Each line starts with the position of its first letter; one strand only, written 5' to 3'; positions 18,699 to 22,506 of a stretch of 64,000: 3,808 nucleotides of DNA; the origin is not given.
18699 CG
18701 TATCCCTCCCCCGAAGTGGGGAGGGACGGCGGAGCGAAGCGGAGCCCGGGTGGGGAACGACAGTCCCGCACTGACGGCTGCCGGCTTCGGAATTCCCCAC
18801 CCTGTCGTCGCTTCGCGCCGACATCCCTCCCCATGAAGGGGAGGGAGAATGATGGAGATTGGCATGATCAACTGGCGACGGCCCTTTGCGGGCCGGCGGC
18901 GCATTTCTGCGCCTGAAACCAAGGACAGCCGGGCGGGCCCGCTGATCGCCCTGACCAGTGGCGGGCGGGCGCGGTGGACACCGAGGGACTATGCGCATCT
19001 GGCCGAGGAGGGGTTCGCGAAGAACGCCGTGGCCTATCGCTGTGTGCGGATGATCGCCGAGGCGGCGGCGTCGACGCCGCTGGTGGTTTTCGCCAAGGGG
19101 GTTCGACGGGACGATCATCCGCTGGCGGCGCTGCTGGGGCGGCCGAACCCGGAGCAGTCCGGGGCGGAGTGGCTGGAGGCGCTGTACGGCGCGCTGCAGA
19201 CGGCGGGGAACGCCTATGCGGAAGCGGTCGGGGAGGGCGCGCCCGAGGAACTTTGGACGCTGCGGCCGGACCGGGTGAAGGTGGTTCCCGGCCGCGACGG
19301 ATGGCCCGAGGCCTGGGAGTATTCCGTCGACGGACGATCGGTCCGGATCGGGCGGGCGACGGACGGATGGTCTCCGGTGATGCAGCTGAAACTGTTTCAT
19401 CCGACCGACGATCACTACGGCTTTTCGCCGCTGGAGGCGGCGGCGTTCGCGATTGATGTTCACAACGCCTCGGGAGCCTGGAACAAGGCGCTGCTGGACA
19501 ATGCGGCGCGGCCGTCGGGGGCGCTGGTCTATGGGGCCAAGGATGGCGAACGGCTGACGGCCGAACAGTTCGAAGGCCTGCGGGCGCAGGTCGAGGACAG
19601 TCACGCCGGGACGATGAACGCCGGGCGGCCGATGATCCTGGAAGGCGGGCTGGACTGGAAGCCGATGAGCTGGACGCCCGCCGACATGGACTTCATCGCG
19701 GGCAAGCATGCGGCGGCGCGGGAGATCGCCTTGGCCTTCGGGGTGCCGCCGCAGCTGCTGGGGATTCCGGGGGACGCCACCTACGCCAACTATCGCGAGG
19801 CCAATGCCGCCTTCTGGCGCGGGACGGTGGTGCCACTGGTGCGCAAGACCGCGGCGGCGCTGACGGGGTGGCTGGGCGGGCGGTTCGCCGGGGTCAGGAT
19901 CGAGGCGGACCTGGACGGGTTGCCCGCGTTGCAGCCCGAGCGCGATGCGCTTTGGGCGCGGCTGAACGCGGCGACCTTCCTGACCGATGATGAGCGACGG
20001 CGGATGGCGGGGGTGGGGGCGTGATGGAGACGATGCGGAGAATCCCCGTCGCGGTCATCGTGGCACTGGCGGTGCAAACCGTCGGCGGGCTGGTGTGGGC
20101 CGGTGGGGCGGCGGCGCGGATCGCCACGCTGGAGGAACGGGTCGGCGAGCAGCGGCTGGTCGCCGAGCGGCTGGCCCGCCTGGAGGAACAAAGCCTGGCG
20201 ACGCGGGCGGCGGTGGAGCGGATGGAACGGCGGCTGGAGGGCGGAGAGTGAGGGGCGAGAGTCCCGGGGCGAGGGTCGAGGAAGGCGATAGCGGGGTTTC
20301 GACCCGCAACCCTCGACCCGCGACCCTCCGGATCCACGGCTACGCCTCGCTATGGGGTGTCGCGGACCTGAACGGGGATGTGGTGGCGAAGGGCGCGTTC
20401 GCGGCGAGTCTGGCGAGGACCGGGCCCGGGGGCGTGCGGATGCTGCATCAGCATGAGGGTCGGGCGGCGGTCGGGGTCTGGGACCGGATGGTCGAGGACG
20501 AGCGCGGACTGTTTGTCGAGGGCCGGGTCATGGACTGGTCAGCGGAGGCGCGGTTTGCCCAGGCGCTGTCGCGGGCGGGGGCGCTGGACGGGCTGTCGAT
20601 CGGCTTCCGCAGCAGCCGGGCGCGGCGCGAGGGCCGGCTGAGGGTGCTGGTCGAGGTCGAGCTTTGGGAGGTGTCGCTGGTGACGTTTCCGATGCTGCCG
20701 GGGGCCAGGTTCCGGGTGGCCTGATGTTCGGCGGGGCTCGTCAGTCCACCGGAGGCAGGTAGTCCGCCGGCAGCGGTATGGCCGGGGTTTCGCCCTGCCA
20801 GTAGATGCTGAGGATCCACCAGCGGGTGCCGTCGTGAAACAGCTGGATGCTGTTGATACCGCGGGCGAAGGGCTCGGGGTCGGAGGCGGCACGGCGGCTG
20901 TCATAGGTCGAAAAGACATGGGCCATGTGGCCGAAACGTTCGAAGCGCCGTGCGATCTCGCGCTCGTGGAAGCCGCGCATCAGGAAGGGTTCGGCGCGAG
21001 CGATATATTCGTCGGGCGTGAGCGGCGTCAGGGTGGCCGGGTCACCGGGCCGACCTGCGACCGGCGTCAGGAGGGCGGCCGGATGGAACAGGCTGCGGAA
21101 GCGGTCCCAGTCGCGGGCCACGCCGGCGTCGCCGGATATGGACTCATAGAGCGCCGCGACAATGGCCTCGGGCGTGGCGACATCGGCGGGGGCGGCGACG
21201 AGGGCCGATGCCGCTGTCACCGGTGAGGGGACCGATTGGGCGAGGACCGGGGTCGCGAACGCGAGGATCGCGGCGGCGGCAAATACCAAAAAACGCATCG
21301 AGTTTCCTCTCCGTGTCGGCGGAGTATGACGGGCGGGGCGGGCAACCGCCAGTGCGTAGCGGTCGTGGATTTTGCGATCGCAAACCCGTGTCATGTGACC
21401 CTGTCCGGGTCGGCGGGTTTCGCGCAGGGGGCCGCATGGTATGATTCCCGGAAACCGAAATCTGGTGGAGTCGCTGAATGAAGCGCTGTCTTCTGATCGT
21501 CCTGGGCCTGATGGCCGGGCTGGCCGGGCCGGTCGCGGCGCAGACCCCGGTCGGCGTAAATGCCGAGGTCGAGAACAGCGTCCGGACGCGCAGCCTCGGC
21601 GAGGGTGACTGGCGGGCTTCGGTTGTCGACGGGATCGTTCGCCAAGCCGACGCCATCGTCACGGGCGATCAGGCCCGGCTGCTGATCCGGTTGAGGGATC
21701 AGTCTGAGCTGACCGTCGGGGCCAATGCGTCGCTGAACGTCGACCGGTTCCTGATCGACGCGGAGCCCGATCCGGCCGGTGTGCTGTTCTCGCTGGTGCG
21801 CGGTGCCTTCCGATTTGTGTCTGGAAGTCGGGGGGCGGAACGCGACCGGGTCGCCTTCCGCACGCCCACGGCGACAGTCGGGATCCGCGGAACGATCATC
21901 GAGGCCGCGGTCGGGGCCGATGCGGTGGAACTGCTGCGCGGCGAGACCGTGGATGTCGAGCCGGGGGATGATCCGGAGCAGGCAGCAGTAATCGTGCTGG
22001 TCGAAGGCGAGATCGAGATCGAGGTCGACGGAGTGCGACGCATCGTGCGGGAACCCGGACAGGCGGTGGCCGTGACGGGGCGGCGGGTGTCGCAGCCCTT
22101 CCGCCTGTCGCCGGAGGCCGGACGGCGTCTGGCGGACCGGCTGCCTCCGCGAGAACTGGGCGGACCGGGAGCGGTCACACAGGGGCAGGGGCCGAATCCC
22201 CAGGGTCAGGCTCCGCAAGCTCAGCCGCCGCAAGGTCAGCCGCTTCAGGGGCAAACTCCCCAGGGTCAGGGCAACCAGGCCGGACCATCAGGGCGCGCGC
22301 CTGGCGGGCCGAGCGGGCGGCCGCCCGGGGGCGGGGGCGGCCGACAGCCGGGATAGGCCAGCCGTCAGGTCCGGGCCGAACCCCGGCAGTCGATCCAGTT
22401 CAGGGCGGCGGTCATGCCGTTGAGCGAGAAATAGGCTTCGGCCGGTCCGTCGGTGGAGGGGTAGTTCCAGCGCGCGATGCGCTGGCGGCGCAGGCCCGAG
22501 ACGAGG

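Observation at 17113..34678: Apparently intact gene transfer agent cluster in a Brevundimonas-like genome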

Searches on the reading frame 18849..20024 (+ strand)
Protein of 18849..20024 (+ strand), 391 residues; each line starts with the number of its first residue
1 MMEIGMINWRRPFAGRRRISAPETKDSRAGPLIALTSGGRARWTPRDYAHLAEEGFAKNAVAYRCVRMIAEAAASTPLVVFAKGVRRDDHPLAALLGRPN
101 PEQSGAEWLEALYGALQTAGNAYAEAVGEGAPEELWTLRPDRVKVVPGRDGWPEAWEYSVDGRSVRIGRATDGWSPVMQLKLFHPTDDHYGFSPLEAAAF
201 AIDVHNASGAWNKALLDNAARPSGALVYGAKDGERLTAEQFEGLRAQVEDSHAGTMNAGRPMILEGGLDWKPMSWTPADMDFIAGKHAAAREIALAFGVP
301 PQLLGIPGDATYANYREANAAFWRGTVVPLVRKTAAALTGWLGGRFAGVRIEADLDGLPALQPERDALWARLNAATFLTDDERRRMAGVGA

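Call 8: search_protein_families(library=pfam, proteins=[window:18849-20024:+], max_evalue=0.01)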
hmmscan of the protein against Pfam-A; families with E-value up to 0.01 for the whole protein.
window:18849-20024:+ (391 aa): 1 family
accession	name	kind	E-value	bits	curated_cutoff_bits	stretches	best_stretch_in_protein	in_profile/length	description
PF04860.17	Phage_portal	-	3.6e-89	299.5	39.1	1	61-387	2-320/321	Phage portal protein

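Call 30: search_protein_families(library=ncbifam, proteins=[window:18849-20024:+], max_evalue=0.001)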
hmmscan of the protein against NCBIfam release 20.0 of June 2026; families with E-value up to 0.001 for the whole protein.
window:18849-20024:+ (391 aa): 1 family
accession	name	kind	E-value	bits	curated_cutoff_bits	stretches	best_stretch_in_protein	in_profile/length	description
TIGR01537.1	portal_HK97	equivalog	5.1e-60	203.4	112.05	1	53-388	3-337/343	phage portal protein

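Call 46: search_solved_structures(query=window:18849-20024:+, max_evalue=1e-10, show_alignments=1)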
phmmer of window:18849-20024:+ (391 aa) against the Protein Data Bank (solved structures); distinct sequences matched with E-value up to 1e-10: 5.
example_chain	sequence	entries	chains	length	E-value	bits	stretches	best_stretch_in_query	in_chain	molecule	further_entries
6te8_A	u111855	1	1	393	1.9e-122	412.4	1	17-389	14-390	Phage portal protein, HK97 family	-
6tba_1A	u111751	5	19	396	2e-122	412.3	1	17-389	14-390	Portal protein Rcc01684 | Phage portal protein, HK97 family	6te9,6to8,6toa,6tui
9lbn_H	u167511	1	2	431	3.9e-15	59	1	61-339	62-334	portal protein gp1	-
8cez_A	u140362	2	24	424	4.5e-12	48.9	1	53-385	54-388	Portal protein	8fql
8fwb_U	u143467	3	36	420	5.1e-11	45.4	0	92-388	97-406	Portal protein, gp7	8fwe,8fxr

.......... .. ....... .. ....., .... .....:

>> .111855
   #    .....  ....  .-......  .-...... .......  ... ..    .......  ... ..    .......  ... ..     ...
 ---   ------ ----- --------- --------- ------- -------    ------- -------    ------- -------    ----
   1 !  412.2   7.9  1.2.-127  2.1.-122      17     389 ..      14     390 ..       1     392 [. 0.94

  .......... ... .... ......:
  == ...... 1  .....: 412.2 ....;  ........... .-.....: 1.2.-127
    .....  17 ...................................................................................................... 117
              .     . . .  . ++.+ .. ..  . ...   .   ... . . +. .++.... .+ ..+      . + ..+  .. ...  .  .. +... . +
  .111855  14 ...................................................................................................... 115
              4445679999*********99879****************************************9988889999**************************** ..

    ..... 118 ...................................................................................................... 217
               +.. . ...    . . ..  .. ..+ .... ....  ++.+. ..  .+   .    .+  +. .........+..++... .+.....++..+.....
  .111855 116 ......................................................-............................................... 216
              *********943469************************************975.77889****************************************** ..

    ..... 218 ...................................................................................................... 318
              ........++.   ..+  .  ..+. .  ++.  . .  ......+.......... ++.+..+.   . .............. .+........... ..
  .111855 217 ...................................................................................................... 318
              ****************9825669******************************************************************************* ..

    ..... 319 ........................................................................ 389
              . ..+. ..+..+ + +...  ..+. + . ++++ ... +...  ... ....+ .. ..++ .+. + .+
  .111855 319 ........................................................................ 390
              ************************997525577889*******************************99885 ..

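Call 47: search_dna_similar(query=window:18849-20024:+, collection=phages, mode=protein, max_rows=10)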
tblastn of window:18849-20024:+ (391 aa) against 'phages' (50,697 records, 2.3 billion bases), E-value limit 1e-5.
Records with a match: 1721; places in all: 1725; records where one place covers at least 80% of the query: 623.
Best place of each record, by identity: <60% 1721.
By first word of the organism name: Mycobacterium 295; Salinibacter 181; Vibrio 167; Microbacterium 138; Gordonia 103; Streptococcus 99; Staphylococcus 65; Escherichia 56; Paenibacillus 56; Ralstonia 50; and 95 more.
By host as written in the record: - 243; Mycobacterium smegmatis mc2 155 222; Salinibacter ruber M8 181; Microbacterium foliorum NRRL B-24224 93; Gordonia terrae 3612 79; Escherichia coli 42; Ralstonia solanacearum 39; Microbacterium foliorum NRRL B-24224 SEA 35; and 379 more.
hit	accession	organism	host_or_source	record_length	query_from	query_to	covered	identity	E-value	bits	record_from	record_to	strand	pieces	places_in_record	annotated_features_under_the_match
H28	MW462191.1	Bacteriophage sp.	freshwater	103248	9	388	97%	52.9%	3e-117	380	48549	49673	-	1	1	portal protein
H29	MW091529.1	Bacteriophage sp. 103231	sewage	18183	8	388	97%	52.4%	2e-117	381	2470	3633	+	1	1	portal protein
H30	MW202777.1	Caudoviricetes sp.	Manatee Spring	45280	24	388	93%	49.3%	7e-111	362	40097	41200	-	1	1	portal protein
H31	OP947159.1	Desulfofustis phage LS06-2018-MD02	-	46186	16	388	95%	47.6%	1e-107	353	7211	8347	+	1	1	portal protein | exonuclease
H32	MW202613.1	Caudoviricetes sp.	Manatee Spring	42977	19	389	95%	43.0%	3e-87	294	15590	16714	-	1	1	portal protein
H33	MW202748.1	Caudoviricetes sp.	Manatee Spring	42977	19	389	95%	43.0%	3e-87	294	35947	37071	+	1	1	portal protein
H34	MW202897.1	Caudoviricetes sp.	Manatee Spring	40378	35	385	90%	44.9%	2e-92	309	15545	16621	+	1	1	portal protein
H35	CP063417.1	Parageobacillus phage JGon-2020a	Parageobacillus thermoglucosidasius 23.6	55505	33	388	91%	40.8%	1e-76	263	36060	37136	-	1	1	record has no annotation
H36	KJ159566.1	Geobacillus phage GBK2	Geobacillus kaustophilus ATCC 8005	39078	7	391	98%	37.5%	2e-64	228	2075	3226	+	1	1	portal protein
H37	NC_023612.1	Geobacillus phage GBK2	Geobacillus kaustophilus ATCC 8005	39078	7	391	98%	37.5%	2e-64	228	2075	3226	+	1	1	portal protein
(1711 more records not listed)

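Call 49: get_annotated_region(hit=H29, flank=20000)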
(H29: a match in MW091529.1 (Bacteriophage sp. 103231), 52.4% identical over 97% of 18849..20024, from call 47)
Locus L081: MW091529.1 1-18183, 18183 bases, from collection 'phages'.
description: Bacteriophage sp. 103231, partial genome.
organism: Bacteriophage sp. 103231 (NCBI taxid 2781366)
taxonomy: Viruses
host: -; source: sewage; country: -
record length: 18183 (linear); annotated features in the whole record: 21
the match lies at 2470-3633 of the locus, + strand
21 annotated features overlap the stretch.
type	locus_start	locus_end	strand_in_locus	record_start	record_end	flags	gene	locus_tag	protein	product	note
CDS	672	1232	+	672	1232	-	-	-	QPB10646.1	hypothetical protein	-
CDS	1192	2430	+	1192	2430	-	-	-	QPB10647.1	DNA-packaging protein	-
CDS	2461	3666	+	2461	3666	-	-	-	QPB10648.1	portal protein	-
CDS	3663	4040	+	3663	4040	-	-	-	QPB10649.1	hypothetical protein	-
CDS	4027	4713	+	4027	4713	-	-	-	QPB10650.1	prohead protease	HK97 family phage prohead protease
CDS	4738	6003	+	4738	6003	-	-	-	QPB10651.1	major capsid protein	-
CDS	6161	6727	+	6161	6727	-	-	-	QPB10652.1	head-tail connector protein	-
CDS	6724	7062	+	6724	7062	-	-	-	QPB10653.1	head closure protein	-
CDS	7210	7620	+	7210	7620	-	-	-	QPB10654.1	hypothetical protein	-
CDS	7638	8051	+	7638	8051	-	-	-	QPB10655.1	major tail protein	-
CDS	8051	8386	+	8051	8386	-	-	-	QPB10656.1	hypothetical protein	-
CDS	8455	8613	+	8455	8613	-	-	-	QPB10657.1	hypothetical protein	-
CDS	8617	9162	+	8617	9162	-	-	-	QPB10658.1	tail tape measure protein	-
CDS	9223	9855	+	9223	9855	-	-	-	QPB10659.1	hypothetical protein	-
CDS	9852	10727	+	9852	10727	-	-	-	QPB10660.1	hypothetical protein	-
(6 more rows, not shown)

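Call 61: get_annotated_region(hit=H30, flank=20000)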
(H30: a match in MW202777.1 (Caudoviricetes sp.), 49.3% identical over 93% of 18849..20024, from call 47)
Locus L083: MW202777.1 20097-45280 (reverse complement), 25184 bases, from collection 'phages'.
description: Siphoviridae sp. isolate ctuI7215, complete genome.
organism: Caudoviricetes sp. (NCBI taxid 2832643)
taxonomy: Viruses; Duplodnaviria; Heunggongvirae; Uroviricota; Caudoviricetes
host: -; source: Manatee Spring; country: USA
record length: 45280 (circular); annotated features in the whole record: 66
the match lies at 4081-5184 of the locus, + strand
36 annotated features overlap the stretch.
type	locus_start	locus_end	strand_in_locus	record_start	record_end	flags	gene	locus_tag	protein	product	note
CDS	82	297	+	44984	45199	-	-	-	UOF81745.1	hypothetical protein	-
CDS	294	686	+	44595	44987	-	-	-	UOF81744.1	hypothetical protein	-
CDS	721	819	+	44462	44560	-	-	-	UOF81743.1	hypothetical protein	-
CDS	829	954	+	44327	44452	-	-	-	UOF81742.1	hypothetical protein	-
CDS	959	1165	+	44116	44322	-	-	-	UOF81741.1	hypothetical protein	-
CDS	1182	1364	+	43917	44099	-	-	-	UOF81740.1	hypothetical protein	-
CDS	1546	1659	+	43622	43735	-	-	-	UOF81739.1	hypothetical protein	-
CDS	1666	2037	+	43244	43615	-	-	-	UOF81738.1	DNA ligase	-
CDS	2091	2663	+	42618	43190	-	-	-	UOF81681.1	putative small terminase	-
CDS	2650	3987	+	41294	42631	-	-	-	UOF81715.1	large terminase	-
CDS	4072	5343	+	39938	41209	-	-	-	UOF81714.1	portal protein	-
CDS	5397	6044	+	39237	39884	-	-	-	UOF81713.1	minor capsid component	-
CDS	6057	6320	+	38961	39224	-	-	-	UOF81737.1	hypothetical protein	-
CDS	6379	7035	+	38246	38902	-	-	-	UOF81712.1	phage prohead protease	-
CDS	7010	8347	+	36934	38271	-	-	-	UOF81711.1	major capsid protein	-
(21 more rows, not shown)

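Call 62: get_annotated_region(hit=H31, flank=20000)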
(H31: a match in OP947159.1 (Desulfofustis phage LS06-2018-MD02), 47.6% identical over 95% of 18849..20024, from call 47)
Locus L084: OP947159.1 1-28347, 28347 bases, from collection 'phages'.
description: Desulfofustis phage LS06-2018-MD02, complete genome.
organism: Desulfofustis phage LS06-2018-MD02 (NCBI taxid 3003835)
taxonomy: Viruses; Duplodnaviria; Heunggongvirae; Uroviricota; Caudoviricetes
host: -; source: -; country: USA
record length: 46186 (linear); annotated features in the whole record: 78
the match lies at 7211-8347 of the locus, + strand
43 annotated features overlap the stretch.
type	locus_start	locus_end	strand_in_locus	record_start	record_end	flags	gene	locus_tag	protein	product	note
CDS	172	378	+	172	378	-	-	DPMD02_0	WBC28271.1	hypothetical protein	-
CDS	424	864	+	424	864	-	-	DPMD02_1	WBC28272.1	hypothetical protein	-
CDS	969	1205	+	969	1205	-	-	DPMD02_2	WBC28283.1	hypothetical protein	-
CDS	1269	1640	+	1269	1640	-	-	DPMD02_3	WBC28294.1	RNA polymerase sigma factor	-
CDS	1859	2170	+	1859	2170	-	-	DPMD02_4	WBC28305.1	hypothetical protein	-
CDS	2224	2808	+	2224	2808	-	-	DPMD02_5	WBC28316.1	terminase small subunit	-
CDS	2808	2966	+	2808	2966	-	-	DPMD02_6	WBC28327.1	hypothetical protein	-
CDS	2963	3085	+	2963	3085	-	-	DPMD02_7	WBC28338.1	hypothetical protein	-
CDS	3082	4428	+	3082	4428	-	-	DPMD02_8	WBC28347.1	terminase large subunit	-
CDS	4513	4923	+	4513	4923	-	-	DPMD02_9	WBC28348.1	tail protein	-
CDS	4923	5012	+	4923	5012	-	-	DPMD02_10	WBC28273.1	hypothetical protein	-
CDS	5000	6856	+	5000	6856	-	-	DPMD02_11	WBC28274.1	virion structural protein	-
CDS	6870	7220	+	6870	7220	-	-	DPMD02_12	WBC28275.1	exonuclease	-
CDS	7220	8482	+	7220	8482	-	-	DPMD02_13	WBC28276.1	portal protein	-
CDS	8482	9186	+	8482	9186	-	-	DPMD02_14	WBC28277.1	head morphogenesis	-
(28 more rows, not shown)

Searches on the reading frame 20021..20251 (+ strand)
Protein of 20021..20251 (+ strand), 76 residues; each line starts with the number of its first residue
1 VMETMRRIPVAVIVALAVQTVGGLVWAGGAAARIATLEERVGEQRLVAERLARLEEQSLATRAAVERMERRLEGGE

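Call 8: search_protein_families(library=pfam, proteins=[window:20021-20251:+], max_evalue=0.01)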
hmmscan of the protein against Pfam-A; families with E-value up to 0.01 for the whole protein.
window:20021-20251:+ (76 aa): 0 families

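Call 30: search_protein_families(library=ncbifam, proteins=[window:20021-20251:+], max_evalue=0.001)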
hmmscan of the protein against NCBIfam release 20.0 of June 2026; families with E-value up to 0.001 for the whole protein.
window:20021-20251:+ (76 aa): 0 families

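Call 63: search_protein_families(library=padloc, proteins=[window:20021-20251:+], max_evalue=0.01)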
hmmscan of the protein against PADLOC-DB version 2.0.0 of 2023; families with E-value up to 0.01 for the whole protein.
window:20021-20251:+ (76 aa): 0 families

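Call 64: search_protein_families(library=phrogs, proteins=[window:20021-20251:+], max_evalue=0.01)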
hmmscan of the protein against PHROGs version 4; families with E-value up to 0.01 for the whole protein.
window:20021-20251:+ (76 aa): 2 families
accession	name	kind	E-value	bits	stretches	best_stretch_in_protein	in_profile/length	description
phrog_19911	-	unknown function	3.3e-05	24.8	1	6-60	4-58/73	-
phrog_8909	-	unknown function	0.00049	21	1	7-40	5-38/79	-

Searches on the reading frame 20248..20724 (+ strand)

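Call 8: search_protein_families(library=pfam, proteins=[window:20248-20724:+], max_evalue=0.01)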
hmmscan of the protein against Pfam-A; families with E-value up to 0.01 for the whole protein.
window:20248-20724:+ (158 aa): 1 family
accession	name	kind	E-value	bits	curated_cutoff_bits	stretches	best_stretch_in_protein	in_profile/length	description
PF04586.22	Peptidase_S78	-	4.4e-23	82.7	21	1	27-155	14-152/165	Caudovirus prohead serine protease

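Call 30: search_protein_families(library=ncbifam, proteins=[window:20248-20724:+], max_evalue=0.001)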
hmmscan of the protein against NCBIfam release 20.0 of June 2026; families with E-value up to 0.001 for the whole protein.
window:20248-20724:+ (158 aa): 2 families
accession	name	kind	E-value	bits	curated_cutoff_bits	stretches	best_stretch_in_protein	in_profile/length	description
TIGR01543.1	proheadase_HK97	equivalog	2.2e-27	96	59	1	29-154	3-134/142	HK97 family phage prohead protease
NF045541.1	scaf_prot_MCP2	exception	1.5e-05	23.8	525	1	53-156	41-154/634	prohead protease/major capsid protein fusion protein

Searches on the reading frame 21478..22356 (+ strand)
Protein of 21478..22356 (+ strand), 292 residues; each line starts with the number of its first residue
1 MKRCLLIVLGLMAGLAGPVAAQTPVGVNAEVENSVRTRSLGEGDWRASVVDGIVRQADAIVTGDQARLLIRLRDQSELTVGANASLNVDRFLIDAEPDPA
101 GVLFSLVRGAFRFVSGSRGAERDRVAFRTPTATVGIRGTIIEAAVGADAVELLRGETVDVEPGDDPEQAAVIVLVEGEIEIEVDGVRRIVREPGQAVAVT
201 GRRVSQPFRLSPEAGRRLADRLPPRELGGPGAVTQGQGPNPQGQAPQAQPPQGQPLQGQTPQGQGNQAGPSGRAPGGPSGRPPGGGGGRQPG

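Call 8: search_protein_families(library=pfam, proteins=[window:21478-22356:+], max_evalue=0.01)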
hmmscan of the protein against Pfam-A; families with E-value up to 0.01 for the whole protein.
window:21478-22356:+ (292 aa): 1 family
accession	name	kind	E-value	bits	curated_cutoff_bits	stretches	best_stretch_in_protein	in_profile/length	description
PF04773.18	FecR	-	2e-09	38.2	24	1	58-155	1-94/97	FecR protein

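Call 63: search_protein_families(library=padloc, proteins=[window:21478-22356:+], max_evalue=0.01)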
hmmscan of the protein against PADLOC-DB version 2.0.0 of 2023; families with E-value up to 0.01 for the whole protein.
window:21478-22356:+ (292 aa): 0 families

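Call 64: search_protein_families(library=phrogs, proteins=[window:21478-22356:+], max_evalue=0.01)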
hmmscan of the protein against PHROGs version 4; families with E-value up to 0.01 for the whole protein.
window:21478-22356:+ (292 aa): 1 family
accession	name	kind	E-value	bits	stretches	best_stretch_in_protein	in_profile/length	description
phrog_37870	-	unknown function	4.6e-06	27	1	54-200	58-201/382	-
